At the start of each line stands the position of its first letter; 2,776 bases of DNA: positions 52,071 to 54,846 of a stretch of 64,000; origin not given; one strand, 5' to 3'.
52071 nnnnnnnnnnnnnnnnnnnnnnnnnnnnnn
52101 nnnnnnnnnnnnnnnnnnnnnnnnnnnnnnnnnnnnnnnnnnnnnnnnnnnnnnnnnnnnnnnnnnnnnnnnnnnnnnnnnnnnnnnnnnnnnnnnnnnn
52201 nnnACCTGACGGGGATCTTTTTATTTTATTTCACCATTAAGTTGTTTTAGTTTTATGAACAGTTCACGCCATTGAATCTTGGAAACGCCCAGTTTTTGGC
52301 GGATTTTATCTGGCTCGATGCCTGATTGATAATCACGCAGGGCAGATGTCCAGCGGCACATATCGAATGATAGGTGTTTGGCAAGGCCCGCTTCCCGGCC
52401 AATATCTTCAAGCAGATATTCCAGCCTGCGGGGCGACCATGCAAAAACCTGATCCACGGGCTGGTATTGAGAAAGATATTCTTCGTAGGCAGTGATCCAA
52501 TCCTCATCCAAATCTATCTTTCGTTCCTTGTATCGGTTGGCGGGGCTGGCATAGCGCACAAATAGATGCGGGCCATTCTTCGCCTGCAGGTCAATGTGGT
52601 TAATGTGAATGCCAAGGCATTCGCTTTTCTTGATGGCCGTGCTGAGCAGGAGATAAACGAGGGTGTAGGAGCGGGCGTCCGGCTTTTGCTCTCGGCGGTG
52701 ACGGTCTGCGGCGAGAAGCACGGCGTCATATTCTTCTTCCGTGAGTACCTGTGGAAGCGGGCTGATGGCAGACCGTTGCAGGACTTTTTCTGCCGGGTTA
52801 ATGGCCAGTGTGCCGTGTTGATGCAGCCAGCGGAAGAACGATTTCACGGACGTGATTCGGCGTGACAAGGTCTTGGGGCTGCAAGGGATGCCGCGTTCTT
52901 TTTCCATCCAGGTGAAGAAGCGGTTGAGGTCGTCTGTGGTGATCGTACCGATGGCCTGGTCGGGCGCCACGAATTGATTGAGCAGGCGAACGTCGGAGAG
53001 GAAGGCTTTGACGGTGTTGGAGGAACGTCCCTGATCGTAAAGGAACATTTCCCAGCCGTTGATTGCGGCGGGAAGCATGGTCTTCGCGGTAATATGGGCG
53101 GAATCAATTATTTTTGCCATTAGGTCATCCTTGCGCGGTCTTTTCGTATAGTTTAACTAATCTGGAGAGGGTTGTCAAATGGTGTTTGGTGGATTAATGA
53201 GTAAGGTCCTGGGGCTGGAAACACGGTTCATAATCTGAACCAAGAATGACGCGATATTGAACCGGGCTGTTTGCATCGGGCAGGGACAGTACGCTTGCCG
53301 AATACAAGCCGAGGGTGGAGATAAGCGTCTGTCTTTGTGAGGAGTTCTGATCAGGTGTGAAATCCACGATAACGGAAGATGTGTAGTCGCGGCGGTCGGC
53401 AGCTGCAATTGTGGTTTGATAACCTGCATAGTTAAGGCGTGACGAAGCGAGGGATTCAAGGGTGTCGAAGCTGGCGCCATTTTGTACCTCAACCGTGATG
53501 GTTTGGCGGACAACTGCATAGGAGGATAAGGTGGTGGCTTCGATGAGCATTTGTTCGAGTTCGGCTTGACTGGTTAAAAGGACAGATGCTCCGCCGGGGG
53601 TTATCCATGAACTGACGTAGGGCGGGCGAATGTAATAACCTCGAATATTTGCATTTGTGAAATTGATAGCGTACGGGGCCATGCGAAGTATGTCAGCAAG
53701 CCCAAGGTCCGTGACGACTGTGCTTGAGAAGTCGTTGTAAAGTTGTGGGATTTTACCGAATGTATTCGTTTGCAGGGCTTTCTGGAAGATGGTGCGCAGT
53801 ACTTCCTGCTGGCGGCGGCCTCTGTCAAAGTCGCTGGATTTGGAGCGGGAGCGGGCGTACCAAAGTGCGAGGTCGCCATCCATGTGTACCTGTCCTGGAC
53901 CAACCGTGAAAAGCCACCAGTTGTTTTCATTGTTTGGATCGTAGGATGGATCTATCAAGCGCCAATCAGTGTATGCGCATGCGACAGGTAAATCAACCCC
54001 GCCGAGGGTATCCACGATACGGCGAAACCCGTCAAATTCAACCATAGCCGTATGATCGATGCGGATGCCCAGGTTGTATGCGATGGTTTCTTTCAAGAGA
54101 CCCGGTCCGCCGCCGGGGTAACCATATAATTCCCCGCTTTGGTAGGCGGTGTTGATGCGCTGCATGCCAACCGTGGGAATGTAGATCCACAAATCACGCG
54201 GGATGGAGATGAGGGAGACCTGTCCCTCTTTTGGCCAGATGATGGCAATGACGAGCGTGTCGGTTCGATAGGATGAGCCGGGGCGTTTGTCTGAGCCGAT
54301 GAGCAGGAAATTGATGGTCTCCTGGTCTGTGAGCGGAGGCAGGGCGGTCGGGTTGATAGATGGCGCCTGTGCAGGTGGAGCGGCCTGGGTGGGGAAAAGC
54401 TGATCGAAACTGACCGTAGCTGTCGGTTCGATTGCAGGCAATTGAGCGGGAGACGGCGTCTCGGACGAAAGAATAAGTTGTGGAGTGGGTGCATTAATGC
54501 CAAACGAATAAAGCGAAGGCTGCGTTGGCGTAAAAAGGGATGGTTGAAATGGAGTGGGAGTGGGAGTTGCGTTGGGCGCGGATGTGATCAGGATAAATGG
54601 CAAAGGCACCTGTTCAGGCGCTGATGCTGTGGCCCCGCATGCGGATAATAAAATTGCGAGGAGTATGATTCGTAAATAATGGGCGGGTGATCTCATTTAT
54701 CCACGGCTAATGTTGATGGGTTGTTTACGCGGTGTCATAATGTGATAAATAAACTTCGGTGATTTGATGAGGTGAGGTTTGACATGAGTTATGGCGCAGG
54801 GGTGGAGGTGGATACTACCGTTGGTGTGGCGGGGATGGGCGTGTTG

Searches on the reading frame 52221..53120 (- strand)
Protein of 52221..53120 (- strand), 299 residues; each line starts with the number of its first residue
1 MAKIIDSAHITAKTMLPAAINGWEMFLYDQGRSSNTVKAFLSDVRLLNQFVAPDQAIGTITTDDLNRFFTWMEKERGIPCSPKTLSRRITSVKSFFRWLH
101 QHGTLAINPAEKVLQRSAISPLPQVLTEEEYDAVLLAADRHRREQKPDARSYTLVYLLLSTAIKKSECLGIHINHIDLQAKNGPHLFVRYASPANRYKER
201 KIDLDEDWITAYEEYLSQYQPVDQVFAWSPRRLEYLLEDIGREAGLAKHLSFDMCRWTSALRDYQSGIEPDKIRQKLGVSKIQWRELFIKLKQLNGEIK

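Call 19: search_protein_families(library=ncbifam, proteins=[window:52221-53120:-], max_evalue=1e-8)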
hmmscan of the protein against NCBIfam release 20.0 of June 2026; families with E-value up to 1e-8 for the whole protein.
window:52221-53120:- (299 aa): 5 families
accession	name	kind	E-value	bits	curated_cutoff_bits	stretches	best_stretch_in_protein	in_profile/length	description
TIGR02225.1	recomb_XerD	equivalog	7.1e-25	87.9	329.6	1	25-221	6-189/290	site-specific tyrosine recombinase XerD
NF040815.2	recomb_XerA_Arch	equivalog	1.6e-24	86.9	220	1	27-290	7-253/263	site-specific tyrosine recombinase/integron integrase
TIGR02224.1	recomb_XerC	equivalog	4e-23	82.2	335.15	1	29-220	10-192/295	tyrosine recombinase XerC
NF001399.0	PRK00283.1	subfamily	2.1e-21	76.5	279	1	24-221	14-199/300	tyrosine recombinase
NF002331.0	PRK01287.1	subfamily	5.9e-12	45.2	371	1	62-181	77-194/365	site-specific tyrosine recombinase XerC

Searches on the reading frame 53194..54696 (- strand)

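Call 19: search_protein_families(library=ncbifam, proteins=[window:53194-54696:-], max_evalue=1e-8)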
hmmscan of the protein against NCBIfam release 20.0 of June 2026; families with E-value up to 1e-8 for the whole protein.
window:53194-54696:- (500 aa): 4 families
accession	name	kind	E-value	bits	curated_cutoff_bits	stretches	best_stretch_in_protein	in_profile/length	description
TIGR00350.1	lytR_cpsA_psr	domain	9.3e-25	87.7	62.3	1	144-307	2-150/152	LCP family glycopolymer transferase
NF006897.1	PRK09379.1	equivalog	5.8e-22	78.3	441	1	122-339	54-250/298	polyisoprenyl-teichoic acid--peptidoglycan teichoic acid transferase TagU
NF047591.1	ligase_LytR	equivalog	9.6e-16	58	450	1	143-334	78-262/336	glycopolymer--peptidoglycan transferase LytR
NF051849.1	LCP_trans_Cps2A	equivalog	1.8e-14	53.8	650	1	143-340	239-418/477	LCP family glycopolymer transferase CpsA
